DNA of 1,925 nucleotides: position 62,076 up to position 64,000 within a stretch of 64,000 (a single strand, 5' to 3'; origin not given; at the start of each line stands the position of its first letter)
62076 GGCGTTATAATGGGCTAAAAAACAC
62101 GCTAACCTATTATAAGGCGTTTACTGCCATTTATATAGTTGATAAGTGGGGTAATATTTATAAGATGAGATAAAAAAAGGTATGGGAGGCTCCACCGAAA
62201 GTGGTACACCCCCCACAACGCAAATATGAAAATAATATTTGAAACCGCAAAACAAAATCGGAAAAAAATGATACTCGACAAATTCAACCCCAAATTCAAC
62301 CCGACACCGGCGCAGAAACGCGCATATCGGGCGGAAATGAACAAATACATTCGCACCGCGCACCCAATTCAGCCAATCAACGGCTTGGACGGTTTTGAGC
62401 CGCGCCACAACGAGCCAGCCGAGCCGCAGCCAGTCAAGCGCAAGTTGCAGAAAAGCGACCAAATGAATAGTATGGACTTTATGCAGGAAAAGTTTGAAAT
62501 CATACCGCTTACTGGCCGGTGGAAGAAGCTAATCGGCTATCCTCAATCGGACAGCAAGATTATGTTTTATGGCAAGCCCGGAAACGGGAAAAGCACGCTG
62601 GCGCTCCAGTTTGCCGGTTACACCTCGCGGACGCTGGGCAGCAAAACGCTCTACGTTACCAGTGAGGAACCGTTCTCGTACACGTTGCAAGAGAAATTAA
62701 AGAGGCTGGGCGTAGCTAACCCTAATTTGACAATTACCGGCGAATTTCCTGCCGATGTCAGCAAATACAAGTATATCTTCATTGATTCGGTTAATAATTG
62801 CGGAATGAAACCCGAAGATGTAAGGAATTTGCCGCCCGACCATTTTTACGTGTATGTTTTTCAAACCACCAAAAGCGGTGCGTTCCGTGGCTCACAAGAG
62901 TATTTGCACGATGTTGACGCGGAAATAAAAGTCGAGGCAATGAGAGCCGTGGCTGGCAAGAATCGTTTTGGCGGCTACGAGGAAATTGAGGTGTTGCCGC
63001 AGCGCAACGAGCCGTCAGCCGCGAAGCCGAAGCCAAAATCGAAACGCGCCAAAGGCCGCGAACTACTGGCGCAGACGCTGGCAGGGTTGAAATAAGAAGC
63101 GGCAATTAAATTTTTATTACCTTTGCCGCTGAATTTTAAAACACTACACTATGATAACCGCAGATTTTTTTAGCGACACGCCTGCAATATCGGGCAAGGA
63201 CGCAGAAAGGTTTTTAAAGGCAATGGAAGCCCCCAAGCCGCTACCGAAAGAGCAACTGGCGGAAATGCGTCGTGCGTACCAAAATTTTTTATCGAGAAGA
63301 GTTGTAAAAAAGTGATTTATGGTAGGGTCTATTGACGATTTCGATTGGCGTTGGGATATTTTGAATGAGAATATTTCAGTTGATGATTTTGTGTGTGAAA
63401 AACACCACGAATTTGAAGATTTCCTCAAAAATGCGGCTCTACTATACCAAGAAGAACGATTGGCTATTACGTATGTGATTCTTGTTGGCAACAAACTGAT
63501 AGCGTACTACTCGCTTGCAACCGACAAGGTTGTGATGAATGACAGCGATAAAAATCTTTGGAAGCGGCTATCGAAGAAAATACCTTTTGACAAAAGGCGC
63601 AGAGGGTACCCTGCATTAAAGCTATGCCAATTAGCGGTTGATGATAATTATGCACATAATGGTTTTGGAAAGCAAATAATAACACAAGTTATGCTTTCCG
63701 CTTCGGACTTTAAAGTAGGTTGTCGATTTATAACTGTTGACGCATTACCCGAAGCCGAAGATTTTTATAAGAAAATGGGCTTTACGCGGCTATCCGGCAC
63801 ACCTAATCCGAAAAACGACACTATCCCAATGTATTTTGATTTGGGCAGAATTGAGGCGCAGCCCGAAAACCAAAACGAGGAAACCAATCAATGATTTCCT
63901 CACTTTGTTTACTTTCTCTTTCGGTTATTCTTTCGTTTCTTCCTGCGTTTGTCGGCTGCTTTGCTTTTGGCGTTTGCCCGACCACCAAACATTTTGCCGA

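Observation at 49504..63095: Seven-gene operon that reads like a split P1 DarB / polyvalent-protein module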

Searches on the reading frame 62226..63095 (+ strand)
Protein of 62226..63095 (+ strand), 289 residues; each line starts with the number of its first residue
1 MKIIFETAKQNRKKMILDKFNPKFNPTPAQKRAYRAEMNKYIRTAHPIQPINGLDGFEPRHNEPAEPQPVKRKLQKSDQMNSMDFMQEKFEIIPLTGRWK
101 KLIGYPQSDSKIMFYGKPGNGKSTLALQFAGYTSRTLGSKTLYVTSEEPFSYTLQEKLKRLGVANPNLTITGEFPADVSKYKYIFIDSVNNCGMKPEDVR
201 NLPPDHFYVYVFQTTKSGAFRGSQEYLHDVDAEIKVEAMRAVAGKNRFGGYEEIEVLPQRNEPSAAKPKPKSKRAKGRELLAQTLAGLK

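Call 5: search_protein_families(library=pfam, proteins=[window:62226-63095:+], max_evalue=0.01)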
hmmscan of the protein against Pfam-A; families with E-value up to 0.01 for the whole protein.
window:62226-63095:+ (289 aa): 4 families
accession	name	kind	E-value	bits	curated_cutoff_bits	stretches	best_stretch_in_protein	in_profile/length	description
PF06745.19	ATPase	-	4.2e-07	30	26.6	1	104-168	15-77/231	KaiC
PF13479.12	AAA_24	-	0.00016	22.1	27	1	110-191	3-75/195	AAA domain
PF09848.15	SLFN-g3_helicase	-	0.0057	16.4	24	1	115-160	7-53/354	Schlafen group 3, DNA/RNA helicase domain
PF13481.12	AAA_25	-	0.0068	16.5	27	0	110-165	34-98/195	AAA domain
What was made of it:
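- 62268..63095 (+): ORF7, 275 aa from ATG 62268 (289 aa from 62226). RadA/Sms-type RecA-fold ATPase core with Walker A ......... and the KNRFG motif. It has no zinc finger and no Lon domain. Call 5: KaiC-family Pfam model 'ATPase', 30 bits.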

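Call 6: search_protein_families(library=phrogs, proteins=[window:62226-63095:+], max_evalue=0.01)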
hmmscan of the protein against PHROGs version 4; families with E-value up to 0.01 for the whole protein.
window:62226-63095:+ (289 aa): 6 families
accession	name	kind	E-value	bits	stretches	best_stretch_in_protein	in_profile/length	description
phrog_6891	-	other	1.4e-20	75.1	1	79-260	12-205/310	ATPase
phrog_124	-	DNA, RNA and nucleotide metabolism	0.00013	22.4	1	107-189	41-117/382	Sak4-like ssDNA annealing protein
phrog_239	-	DNA, RNA and nucleotide metabolism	0.00098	19.1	1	75-156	322-405/801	DNA primase/helicase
phrog_26214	-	unknown function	0.0039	16.8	1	109-240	55-166/420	-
phrog_6012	-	DNA, RNA and nucleotide metabolism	0.0045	17.3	1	31-133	74-176/447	DNA helicase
phrog_5484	-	DNA, RNA and nucleotide metabolism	0.0079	16.8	0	107-138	26-57/239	DnaA-like replication initiation protein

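Call 8: search_protein_families(library=ncbifam, proteins=[window:62226-63095:+], max_evalue=0.01)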
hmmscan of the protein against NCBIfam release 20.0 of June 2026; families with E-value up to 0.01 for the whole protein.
window:62226-63095:+ (289 aa): 4 families
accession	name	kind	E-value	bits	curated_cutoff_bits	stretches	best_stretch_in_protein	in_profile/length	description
TIGR00416.1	sms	equivalog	2.5e-08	33.1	403.05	1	110-177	95-160/454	DNA repair protein RadA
TIGR03881.1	KaiC_arch_4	hypoth_equivalog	0.0023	17.6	247.8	1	111-154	23-65/231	KaiC domain-containing protein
NF040873.1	AztA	equivalog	0.0025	17.4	220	0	112-155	21-62/191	zinc ABC transporter ATP-binding protein AztA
TIGR02237.1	recomb_radB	equivalog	0.004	17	172.4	1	114-152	17-53/210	DNA repair and recombination protein RadB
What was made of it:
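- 62268..63095 (+): Call 8: TIGR00416 sms, E 2.5e-8.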

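Call 36: search_solved_structures(query=window:62226-63095:+, max_evalue=1)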
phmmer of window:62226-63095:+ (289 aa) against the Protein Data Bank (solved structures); distinct sequences matched with E-value up to 1: 3.
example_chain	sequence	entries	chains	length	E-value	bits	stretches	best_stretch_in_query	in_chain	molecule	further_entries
5lkm_A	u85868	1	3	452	0.027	17.3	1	108-168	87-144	DNA repair protein RadA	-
8rxc_D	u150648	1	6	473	0.031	17.1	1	108-168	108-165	DNA repair protein RadA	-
7w42_A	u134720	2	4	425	0.4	13.5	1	111-181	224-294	Uncharacterized ATPase YjoB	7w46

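Call 57: search_protein_families(library=padloc, proteins=[window:62226-63095:+], max_evalue=0.01)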
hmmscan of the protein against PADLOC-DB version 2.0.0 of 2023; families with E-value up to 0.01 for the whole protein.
window:62226-63095:+ (289 aa): 1 family
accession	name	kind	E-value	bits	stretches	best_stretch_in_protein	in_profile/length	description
PDLC04140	mad8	-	0.0064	14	1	109-163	27-76/314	mads_8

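Call 64: search_dna_similar(query=window:62226-63095:+, collection=phages, mode=protein, max_evalue=0.00001, max_rows=25)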
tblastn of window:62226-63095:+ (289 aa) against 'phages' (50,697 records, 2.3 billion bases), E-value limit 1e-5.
Records with a match: 23; places in all: 23; records where one place covers at least 80% of the query: 0.
Best place of each record, by identity: <60% 23.
By first word of the organism name: Bacteroides 20; Winogradskyella 2; uncultured 1.
By host as written in the record: - 10; Winograskyella sp. HaHa_3_26 2; Bacteroides koreensis HM3 2; Bacteroides xylanisolvens HM7 2; Bacteroides thetaiotaomicron jmh47 1; Bacteroides thetaiotaomicron jmh72 1; Bacteroides thetaiotaomicron jmh42 1; Bacteroides thetaiotaomicron jmh43 1; and 3 more.
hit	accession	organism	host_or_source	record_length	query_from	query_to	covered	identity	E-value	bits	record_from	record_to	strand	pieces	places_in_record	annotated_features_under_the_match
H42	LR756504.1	uncultured phage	metagenomic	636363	66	251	64%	32.5%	5e-18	90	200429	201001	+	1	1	record has no annotation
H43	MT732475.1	Winogradskyella phage Peternella_1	Winograskyella sp. HaHa_3_26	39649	72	241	59%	27.1%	1e-6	56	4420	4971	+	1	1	ATP-dependent serine protease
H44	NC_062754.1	Winogradskyella phage Peternella_1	Winograskyella sp. HaHa_3_26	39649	72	241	59%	27.1%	1e-6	56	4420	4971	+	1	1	ATPase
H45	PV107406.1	Bacteroides phage jmh47_hp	Bacteroides thetaiotaomicron jmh47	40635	80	250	59%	23.9%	2e-6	55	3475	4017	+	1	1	helicase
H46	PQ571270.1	Bacteroides phage BKO1-TP4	Bacteroides koreensis HM3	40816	80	250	59%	23.9%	2e-6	55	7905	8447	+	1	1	ATPase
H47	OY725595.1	Bacteroides phage p00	-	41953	80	250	59%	23.9%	2e-6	55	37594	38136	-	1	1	ATPase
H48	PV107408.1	Bacteroides phage jmh72_hp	Bacteroides thetaiotaomicron jmh72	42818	80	250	59%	23.9%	2e-6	55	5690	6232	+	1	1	helicase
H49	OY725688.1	Bacteroides phage p00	-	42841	80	250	59%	23.9%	2e-6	55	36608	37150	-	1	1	ATPase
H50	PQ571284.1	Bacteroides phage BX-TP1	Bacteroides xylanisolvens HM7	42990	80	250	59%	23.9%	2e-6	55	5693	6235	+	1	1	ATPase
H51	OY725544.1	Bacteroides phage p00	-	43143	80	250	59%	23.9%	2e-6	55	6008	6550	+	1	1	ATPase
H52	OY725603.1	Bacteroides phage p00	-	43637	80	250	59%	23.9%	2e-6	55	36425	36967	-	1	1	ATPase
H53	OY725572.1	Bacteroides phage p00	-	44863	80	250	59%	23.9%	2e-6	55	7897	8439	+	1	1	ATPase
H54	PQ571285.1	Bacteroides phage BX-TP2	Bacteroides xylanisolvens HM7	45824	80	250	59%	23.9%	2e-6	55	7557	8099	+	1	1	ATPase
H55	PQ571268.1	Bacteroides phage BKO1-TP1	Bacteroides koreensis HM3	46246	80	250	59%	23.9%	2e-6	55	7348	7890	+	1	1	ATPase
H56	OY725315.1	Bacteroides phage p00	-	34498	80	250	59%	23.9%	2e-6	55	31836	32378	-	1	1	ATPase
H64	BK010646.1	Bacteroides phage p00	Bacteroides dorei CL02T12C06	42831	80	250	59%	23.9%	2e-6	55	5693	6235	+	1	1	helicase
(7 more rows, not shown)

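Call 66: get_annotated_region(hit=H44, flank=7000)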
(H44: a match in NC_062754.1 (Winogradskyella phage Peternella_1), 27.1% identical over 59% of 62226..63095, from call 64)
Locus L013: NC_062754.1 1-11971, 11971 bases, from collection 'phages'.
description: Winogradskyella phage Peternella_1, complete genome.
organism: Winogradskyella phage Peternella_1 (NCBI taxid 2745699)
taxonomy: Viruses; Duplodnaviria; Heunggongvirae; Uroviricota; Caudoviricetes; Winoviridae; Peternellavirus; Peternellavirus peternella
host: Winograskyella sp. HaHa_3_26; source: surface seawater; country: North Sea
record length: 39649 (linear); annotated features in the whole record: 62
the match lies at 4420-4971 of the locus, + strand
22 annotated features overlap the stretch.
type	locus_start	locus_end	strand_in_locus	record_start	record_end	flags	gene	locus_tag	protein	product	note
CDS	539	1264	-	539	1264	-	-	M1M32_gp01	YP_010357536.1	transcriptional regulator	-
CDS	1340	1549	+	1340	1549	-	-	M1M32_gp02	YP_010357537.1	hypothetical protein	-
CDS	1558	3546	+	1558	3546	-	-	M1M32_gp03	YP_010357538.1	transposase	-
CDS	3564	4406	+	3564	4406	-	-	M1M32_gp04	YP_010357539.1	transposase B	-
CDS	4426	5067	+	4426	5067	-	-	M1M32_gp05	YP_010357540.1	ATPase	-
CDS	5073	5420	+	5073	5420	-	-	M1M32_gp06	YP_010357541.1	hypothetical protein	-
CDS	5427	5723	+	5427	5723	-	-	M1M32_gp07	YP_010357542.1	hypothetical protein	-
CDS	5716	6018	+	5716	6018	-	-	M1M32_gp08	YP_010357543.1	hypothetical protein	-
CDS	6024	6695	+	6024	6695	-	-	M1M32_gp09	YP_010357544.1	protein of unknown function DUF3164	-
CDS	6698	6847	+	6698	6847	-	-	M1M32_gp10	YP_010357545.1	hypothetical protein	-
CDS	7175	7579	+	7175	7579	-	-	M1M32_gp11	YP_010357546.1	hypothetical protein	-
CDS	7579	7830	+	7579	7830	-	-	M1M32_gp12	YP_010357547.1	hypothetical protein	-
CDS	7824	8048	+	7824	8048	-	-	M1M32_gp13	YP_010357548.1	hypothetical protein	-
CDS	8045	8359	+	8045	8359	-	-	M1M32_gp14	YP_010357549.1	hypothetical protein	-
CDS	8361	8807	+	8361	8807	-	-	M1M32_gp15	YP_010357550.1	hypothetical protein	-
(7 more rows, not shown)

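Call 67: get_annotated_region(hit=H64, flank=6000)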
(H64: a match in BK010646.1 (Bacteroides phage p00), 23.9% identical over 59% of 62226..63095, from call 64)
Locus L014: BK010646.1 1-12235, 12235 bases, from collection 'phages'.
description: TPA_exp: Bacteroides phage p00, complete sequence.
organism: Bacteroides phage p00 (NCBI taxid 2306278)
taxonomy: Viruses; Duplodnaviria; Heunggongvirae; Uroviricota; Caudoviricetes
host: Bacteroides dorei CL02T12C06; source: -; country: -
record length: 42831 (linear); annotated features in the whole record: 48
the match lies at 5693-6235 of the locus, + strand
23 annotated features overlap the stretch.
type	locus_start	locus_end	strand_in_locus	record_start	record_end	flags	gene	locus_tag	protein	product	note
misc_feature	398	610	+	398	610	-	-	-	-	-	hypothetical protein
misc_feature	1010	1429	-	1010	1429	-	-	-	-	-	hypothetical protein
misc_feature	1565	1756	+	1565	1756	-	-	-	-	-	hypothetical protein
misc_feature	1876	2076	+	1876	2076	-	-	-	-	-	hypothetical protein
misc_feature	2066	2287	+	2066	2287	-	-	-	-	-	hypothetical protein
CDS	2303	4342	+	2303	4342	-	-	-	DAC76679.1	Mu A-like transposase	-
CDS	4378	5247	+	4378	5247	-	-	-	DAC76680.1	Mu B-like transposase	-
misc_feature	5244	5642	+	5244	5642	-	-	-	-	-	hypothetical protein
CDS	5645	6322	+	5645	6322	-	-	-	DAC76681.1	helicase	-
CDS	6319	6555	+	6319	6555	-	-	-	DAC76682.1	DNAJ chaperone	-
misc_feature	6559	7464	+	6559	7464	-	-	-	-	-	hypothetical protein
misc_feature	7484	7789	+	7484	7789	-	-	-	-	-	hypothetical protein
misc_feature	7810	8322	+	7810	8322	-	-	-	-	-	hypothetical protein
misc_feature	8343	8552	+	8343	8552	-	-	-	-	-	hypothetical protein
misc_feature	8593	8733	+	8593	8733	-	-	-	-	-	hypothetical protein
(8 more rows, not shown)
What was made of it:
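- Stand-alone relatives of ORF7 are early genes next to MuA/MuB in Mu-like Bacteroidota phages (calls 64, 66, 67). ORF7-like ATPases are early genes in Hankyphage and in Winogradskyella phage Peternella (calls 64, 66, 67).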

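Call 98: search_solved_structures(query=A6, max_evalue=1)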
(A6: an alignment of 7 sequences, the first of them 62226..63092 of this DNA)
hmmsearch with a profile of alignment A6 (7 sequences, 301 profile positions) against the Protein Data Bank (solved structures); distinct sequences matched with E-value up to 1: 86 (the best 60 are shown).
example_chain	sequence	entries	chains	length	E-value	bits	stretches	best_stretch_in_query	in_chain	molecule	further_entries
5lkm_A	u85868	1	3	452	5.7e-16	62.2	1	100-300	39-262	DNA repair protein RadA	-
8rxc_D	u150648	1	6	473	6e-16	62.2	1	100-300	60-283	DNA repair protein RadA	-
1wcv_1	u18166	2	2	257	0.0038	20.1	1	160-187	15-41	SEGREGATION PROTEIN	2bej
2ynm_A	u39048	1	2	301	0.004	20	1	155-228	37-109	LIGHT-INDEPENDENT PROTOCHLOROPHYLLIDE REDUCTASE IRON-SULFUR ATP-BINDING PROTEIN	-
2bek_A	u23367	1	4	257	0.0045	19.9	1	160-187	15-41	SEGREGATION PROTEIN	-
7o9f_A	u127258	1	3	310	0.009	18.9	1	70-243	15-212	Signal recognition particle protein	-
3zuh_A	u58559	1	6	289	0.0099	18.8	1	151-182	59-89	PROTEIN CBBX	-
3syk_A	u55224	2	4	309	0.011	18.6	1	151-182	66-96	Protein CbbX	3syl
3k9g_A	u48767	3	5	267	0.012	18.5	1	157-222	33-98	PF-32 protein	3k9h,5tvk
9zzr_D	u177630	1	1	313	0.012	18.5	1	157-195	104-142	DNA repair protein RAD51 homolog 4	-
8faz_D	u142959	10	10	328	0.013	18.4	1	157-195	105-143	DNA repair protein RAD51 homolog 4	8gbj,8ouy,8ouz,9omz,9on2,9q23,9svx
9q25_D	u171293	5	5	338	0.013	18.3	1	157-195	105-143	DNA repair protein RAD51 homolog 4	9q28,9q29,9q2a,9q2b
4v03_A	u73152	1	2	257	0.02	17.8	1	154-191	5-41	SITE-DETERMINING PROTEIN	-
4v02_A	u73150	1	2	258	0.038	16.9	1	154-188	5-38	SITE-DETERMINING PROTEIN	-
4rz2_A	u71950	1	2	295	0.038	16.8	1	148-186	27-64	Site-determining protein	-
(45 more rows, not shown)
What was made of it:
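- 62268..63095 (+): Call 98: family profile matches RadA 5lkm/8rxc at E 6e-16.
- Closest known: Bacterial RadA/Sms. Same: The family profile matches RadA structures at E 6e-16 (call 98).
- Its family profile matches RadA (call 98).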

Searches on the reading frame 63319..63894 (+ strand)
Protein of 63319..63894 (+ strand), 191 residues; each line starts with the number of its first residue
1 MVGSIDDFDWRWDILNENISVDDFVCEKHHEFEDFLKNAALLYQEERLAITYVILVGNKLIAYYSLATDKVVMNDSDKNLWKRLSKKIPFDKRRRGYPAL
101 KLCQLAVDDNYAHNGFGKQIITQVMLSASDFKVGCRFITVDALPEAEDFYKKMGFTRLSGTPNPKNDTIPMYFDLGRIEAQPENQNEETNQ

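Call 5: search_protein_families(library=pfam, proteins=[window:63319-63894:+], max_evalue=0.01)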
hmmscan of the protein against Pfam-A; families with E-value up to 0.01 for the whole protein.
window:63319-63894:+ (191 aa): 3 families
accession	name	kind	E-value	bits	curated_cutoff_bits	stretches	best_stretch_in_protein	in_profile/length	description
PF13673.13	Acetyltransf_10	-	5.7e-10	39.7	23.6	1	101-160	53-111/128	Acetyltransferase (GNAT) domain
PF13508.13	Acetyltransf_7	-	1.2e-07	32.4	27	1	100-156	30-83/84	Acetyltransferase (GNAT) domain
PF00583.31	Acetyltransf_1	-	1.9e-06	28.6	20.7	1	26-155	15-116/116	Acetyltransferase (GNAT) family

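Call 6: search_protein_families(library=phrogs, proteins=[window:63319-63894:+], max_evalue=0.01)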
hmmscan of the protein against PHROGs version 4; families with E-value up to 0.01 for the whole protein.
window:63319-63894:+ (191 aa): 3 families
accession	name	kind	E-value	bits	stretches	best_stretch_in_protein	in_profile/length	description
phrog_1758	-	other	1.7e-35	123.6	1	15-179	17-182/184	acetyltransferase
phrog_3810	-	other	8.8e-05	23.5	1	99-156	85-143/155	acetyltransferase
phrog_1249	-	other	0.00015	22.6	1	104-157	94-148/180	acetyltransferase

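Call 57: search_protein_families(library=padloc, proteins=[window:63319-63894:+], max_evalue=0.01)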
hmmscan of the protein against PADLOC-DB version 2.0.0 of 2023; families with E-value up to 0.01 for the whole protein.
window:63319-63894:+ (191 aa): 0 families
